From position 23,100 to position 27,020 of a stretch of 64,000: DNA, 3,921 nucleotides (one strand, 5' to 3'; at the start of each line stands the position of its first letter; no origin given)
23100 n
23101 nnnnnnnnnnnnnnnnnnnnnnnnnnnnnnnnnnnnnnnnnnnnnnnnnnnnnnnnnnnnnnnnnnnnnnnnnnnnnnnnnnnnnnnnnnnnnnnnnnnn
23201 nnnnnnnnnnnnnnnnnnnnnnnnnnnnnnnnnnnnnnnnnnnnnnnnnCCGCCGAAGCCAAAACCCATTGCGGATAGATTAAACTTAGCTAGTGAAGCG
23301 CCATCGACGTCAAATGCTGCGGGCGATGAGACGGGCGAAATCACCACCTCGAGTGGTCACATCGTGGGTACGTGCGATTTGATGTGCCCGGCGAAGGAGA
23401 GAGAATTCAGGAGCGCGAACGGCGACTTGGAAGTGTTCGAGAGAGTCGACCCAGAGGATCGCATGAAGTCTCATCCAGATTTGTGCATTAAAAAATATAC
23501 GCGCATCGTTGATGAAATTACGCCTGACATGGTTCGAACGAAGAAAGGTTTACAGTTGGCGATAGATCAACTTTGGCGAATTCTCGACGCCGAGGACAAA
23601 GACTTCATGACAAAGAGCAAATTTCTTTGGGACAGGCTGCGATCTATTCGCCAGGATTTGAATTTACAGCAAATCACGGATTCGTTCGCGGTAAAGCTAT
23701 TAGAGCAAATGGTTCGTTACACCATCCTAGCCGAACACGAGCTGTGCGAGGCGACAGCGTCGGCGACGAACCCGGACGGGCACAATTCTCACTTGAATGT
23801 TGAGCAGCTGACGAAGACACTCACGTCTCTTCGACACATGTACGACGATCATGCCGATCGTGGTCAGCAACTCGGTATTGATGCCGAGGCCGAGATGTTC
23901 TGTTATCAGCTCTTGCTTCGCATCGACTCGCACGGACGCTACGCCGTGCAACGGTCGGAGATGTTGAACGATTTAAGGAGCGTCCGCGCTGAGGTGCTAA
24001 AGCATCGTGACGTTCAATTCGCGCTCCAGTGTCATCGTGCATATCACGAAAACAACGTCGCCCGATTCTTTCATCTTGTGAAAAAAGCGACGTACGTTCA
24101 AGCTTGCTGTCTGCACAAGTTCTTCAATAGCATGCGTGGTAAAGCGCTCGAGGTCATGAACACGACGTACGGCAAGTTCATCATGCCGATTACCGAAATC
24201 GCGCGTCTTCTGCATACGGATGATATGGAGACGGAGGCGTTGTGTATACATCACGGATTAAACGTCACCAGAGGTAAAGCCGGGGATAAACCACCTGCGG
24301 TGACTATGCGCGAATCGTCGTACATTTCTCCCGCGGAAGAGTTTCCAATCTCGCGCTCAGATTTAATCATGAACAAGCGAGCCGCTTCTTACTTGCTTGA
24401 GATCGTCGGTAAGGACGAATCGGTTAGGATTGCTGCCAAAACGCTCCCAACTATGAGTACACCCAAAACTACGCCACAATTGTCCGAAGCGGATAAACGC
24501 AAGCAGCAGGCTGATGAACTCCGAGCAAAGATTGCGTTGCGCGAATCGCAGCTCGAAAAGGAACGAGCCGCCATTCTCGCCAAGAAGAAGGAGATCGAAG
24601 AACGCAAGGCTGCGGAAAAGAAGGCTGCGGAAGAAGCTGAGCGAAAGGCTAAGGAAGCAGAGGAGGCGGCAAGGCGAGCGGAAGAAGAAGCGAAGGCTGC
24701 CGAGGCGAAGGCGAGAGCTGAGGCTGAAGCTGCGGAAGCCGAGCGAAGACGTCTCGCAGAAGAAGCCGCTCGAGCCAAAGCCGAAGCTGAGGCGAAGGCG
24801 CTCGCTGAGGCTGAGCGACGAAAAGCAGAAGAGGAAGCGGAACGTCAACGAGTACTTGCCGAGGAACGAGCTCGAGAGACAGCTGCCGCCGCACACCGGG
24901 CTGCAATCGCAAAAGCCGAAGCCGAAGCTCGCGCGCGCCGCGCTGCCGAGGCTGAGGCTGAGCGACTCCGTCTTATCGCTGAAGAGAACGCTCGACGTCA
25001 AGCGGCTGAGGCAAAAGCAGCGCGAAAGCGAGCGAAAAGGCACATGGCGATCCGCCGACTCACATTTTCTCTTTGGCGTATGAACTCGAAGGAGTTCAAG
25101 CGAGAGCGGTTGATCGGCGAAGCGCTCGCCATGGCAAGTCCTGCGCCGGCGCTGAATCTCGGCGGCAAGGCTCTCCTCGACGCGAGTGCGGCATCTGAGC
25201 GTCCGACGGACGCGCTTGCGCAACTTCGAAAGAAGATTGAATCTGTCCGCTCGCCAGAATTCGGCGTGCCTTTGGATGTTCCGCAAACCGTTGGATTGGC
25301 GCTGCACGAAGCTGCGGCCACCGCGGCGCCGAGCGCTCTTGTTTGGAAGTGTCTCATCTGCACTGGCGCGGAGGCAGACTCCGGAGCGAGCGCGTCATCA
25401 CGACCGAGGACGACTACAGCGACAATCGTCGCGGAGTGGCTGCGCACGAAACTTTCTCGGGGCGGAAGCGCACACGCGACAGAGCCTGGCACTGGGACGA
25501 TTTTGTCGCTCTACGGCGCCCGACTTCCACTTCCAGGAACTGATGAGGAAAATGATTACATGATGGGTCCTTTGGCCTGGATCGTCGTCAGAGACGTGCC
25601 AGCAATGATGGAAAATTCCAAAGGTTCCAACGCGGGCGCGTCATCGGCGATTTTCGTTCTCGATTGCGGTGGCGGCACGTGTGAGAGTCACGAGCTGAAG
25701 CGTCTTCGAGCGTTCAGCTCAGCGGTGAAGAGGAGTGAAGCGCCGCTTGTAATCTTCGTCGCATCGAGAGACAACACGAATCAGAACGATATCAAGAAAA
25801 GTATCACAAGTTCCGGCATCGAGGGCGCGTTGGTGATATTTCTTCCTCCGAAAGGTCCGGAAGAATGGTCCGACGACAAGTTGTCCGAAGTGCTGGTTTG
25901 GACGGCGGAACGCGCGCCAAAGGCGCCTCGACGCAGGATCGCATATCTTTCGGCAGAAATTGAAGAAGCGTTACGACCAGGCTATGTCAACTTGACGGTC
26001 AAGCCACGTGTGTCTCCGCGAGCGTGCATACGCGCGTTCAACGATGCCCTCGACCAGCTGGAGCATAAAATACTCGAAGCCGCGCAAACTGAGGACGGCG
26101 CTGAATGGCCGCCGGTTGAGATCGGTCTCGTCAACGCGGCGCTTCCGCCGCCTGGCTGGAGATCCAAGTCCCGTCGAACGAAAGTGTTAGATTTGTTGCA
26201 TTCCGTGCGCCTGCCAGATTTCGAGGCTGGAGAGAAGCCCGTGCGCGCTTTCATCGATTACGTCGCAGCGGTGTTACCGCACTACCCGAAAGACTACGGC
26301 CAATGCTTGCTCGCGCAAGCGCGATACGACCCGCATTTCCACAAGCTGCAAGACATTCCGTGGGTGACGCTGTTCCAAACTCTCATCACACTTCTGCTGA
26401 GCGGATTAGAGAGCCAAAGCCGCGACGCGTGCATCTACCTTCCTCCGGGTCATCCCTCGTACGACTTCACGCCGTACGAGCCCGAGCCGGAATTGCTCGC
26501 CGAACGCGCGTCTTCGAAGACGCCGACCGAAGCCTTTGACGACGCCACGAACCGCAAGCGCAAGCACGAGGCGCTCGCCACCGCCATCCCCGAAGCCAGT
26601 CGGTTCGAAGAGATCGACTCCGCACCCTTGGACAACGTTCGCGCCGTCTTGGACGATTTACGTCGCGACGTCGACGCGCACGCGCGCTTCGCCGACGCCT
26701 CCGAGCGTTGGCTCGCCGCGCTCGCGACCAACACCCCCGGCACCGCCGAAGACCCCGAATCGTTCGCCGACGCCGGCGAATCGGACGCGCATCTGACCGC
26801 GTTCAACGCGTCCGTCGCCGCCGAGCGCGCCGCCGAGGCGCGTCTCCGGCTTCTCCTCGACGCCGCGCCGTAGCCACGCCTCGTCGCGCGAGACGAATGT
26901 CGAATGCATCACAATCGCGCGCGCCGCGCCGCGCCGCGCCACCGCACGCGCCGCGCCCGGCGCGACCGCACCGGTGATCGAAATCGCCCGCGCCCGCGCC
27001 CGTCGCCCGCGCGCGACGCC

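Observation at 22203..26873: SAC3/GANP TREX-2 scaffold with its own FG-repeat domain, a 21-bp tandem-repeat-encoded SPFGAS array and a ~180-residue E/A/K-rich single helix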

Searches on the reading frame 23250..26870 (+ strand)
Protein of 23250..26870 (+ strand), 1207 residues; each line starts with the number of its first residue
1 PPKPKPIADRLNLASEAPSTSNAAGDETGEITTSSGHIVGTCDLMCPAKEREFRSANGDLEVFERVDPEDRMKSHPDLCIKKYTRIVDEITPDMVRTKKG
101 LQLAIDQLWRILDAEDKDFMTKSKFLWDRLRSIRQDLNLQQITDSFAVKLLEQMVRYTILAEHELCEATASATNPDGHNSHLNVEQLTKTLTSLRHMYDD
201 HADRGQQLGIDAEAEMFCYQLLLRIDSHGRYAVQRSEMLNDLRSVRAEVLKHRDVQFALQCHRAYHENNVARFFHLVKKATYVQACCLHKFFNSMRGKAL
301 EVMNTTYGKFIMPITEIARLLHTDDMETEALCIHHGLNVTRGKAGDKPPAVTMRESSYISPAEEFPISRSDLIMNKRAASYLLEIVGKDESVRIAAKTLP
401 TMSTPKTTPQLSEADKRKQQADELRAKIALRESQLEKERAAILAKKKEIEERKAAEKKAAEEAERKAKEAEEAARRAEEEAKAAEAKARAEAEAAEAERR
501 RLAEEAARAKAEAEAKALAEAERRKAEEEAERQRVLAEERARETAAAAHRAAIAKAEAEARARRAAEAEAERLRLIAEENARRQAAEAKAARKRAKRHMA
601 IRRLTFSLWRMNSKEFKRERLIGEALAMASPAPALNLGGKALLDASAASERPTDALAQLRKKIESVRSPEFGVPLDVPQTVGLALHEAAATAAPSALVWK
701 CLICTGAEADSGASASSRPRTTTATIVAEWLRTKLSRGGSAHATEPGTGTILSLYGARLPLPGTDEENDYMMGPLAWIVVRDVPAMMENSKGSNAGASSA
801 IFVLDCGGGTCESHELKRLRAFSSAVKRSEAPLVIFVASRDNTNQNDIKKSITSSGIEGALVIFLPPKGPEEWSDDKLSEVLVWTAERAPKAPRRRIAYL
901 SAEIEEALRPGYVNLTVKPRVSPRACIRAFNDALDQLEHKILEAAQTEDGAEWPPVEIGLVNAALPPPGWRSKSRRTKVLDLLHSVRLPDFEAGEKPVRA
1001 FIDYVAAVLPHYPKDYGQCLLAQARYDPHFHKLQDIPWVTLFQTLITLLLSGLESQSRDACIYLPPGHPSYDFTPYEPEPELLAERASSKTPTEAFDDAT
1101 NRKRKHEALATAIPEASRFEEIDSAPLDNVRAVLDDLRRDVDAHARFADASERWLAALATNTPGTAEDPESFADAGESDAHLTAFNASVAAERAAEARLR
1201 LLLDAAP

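Call 9: find_homologous_proteins(query=window:23250-26870:+, max_evalue=0.00001)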
Query window:23250-26870:+ (1207 aa): 33 proteins with E <= 0.00001 among 8000 candidates.
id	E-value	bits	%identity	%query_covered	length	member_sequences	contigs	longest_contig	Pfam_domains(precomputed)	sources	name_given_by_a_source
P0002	0.0e+0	2655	100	100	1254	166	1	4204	PF03399.23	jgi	jgi:hypothetical protein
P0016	0.0e+0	1961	80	37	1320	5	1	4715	PF03399.23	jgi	-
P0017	0.0e+0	1950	81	37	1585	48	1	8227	PF03399.23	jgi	jgi:hypothetical protein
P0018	0.0e+0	1942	74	98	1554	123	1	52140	PF03399.23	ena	-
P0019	0.0e+0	1874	72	97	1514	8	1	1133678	PF03399.23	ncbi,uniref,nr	ncbi:SAC3/GANP family protein [Ostreococcus tauri]|uniref:SAC3/GANP family protein n=1 Tax=Ostreococ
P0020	0.0e+0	1873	70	100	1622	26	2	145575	PF03399.23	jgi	-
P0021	0.0e+0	1856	69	100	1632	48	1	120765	PF03399.23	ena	-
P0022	0.0e+0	1830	76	35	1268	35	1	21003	PF03399.23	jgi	-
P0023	0.0e+0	1736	68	97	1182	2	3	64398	PF03399.23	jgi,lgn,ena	-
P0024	1.2e-163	565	56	36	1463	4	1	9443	PF03399.23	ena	-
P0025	2.3e-153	531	54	37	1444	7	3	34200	PF03399.23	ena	-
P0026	2.5e-151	524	58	31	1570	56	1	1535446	PF03399.23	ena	-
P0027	3.4e-149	517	50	40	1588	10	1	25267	PF03399.23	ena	-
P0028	1.9e-148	514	62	29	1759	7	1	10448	PF03399.23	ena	-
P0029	6.1e-148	513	61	30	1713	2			PF03399.23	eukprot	eukprot:CAMPEP_0197574634 /NCGR_PEP_ID=MMETSP1326-20131121/301_1 /TAXON_ID=1155430 /ORGANISM="Genus 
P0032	6.8e-146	506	49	36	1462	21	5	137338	PF03399.23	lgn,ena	-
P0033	1.1e-145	505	35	81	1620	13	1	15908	PF03399.23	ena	-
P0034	4.0e-145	503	38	69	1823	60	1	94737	PF03399.23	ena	-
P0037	6.5e-135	469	36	79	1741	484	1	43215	PF03399.23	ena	-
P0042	2.5e-61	226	40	25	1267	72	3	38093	PF03399.23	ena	-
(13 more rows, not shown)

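Call 48: list_cluster_members(proteins=[P0037, P0024, P0026, P0034, P0033, P0032, P0028, P0042, P0069, P0074])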
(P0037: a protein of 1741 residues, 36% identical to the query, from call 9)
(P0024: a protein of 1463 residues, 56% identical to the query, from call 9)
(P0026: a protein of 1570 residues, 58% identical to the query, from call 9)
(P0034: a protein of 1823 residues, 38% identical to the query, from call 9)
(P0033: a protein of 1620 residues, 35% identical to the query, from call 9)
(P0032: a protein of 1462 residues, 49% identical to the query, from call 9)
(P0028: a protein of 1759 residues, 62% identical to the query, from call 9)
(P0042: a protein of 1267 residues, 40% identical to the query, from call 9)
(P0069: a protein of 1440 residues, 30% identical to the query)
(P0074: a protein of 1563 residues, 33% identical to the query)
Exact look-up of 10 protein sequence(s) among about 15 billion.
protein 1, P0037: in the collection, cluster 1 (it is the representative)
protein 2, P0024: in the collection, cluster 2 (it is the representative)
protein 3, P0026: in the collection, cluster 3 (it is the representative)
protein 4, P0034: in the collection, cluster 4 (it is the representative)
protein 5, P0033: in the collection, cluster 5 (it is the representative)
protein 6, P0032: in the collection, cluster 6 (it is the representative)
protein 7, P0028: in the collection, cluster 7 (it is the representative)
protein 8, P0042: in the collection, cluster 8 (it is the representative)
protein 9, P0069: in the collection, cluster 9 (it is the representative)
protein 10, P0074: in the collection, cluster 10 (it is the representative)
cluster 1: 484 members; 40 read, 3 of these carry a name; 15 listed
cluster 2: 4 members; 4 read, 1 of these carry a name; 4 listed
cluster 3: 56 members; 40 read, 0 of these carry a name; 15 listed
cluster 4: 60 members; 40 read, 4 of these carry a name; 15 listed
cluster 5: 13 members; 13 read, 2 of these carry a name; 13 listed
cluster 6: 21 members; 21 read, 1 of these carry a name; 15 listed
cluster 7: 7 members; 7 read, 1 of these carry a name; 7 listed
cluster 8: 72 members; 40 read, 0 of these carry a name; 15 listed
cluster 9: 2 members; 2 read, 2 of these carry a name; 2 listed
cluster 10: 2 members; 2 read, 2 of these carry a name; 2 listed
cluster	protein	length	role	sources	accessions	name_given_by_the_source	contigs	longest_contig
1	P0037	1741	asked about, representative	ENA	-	-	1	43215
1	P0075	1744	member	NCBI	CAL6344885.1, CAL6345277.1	unnamed protein product [Bathycoccus prasinos]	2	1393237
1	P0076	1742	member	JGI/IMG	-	hypothetical protein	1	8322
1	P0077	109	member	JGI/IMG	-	hypothetical protein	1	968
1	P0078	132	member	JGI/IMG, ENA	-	-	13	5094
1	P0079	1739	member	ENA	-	-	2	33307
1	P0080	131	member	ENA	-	-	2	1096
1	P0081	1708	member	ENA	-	-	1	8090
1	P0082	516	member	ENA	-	-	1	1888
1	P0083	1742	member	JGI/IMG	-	-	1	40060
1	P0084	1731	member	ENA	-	-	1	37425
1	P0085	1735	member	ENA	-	-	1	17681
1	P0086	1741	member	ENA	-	-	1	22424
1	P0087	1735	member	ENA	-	-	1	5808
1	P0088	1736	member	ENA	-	-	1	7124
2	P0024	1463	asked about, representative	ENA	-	-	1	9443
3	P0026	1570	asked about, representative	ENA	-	-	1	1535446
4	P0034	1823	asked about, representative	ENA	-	-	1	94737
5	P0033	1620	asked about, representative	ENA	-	-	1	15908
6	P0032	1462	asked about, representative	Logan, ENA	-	-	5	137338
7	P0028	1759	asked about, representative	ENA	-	-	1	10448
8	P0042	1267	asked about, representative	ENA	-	-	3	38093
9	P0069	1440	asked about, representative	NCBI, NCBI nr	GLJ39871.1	hypothetical protein SUGI_0815420 [Cryptomeria japonica]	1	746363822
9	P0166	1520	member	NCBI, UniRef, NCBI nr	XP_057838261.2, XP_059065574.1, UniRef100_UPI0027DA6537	SAC3 family protein B [Cryptomeria japonica] | SAC3 family protein B n=1 Tax=Cryptomeria japonica TaxID=3369 RepID=UPI0027DA6537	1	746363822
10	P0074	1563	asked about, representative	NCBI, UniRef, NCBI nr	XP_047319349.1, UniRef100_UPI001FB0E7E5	SAC3 family protein B isoform X2 [Impatiens glandulifera] | SAC3 family protein B isoform X2 n=1 Tax=Impatiens glandulifera TaxID=253017 ...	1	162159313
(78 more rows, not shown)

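Call 73: search_protein_families(library=pfam, proteins=[P0166, P0075, P0029], max_evalue=10)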
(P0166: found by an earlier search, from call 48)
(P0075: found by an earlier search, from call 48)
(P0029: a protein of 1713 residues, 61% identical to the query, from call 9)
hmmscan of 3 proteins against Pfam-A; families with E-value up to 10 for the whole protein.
P0166 (1520 aa): 3 families
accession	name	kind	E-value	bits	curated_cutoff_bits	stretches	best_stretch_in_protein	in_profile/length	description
PF03399.22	SAC3_GANP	-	1.1e-81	274.8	27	1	150-443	1-288/289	SAC3/GANP family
PF17585.7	Phage_Arf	-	0.19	12.1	27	1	307-323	31-47/47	Accessory recombination function protein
PF12249.13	AftA_C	-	2.9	8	25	1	1315-1395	27-107/177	Arabinofuranosyltransferase A C terminal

P0075 (1744 aa): 1 family
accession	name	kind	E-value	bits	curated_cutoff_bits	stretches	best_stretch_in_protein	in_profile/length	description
PF03399.22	SAC3_GANP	-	3e-66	224.2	27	1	461-755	1-287/289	SAC3/GANP family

P0029 (1713 aa): 1 family
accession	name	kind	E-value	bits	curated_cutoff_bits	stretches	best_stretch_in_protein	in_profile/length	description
PF03399.22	SAC3_GANP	-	1.7e-69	234.8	27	1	187-483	1-287/289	SAC3/GANP family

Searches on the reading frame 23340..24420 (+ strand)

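Call 18: find_homologous_proteins(query=window:23340-24420:+, max_evalue=1e-10)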
Query window:23340-24420:+ (360 aa): 10 proteins with E <= 1e-10 among 2135 candidates.
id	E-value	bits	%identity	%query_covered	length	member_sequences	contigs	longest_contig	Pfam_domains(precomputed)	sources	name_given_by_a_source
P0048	9.9e-134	464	61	98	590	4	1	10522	PF03399.23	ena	-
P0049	2.0e-102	361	66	70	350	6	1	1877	PF03399.23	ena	-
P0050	1.6e-92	329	51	85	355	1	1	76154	PF03399.23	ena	-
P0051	3.1e-92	328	73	58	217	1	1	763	PF03399.23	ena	-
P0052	3.9e-92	327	61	69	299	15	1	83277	PF03399.23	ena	-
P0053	3.9e-78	281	47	79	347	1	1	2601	PF03399.23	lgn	-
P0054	5.0e-72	261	40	96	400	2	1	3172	PF03399.23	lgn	-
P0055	1.9e-41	161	45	52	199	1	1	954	PF03399.23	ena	-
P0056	7.1e-29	119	30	93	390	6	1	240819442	PF03399.23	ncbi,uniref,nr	ncbi:SAC3/GANP/Nin1/mts3/eIF-3 p25 family [Rhynchospora pubera]|uniref:SAC3/GANP/Nin1/mts3/eIF-3 p25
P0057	7.2e-24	103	29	93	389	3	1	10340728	PF03399.23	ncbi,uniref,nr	ncbi:SAC3 family protein 1 isoform X2 [Carex littledalei]|uniref:SAC3 family protein 1 isoform X2 n=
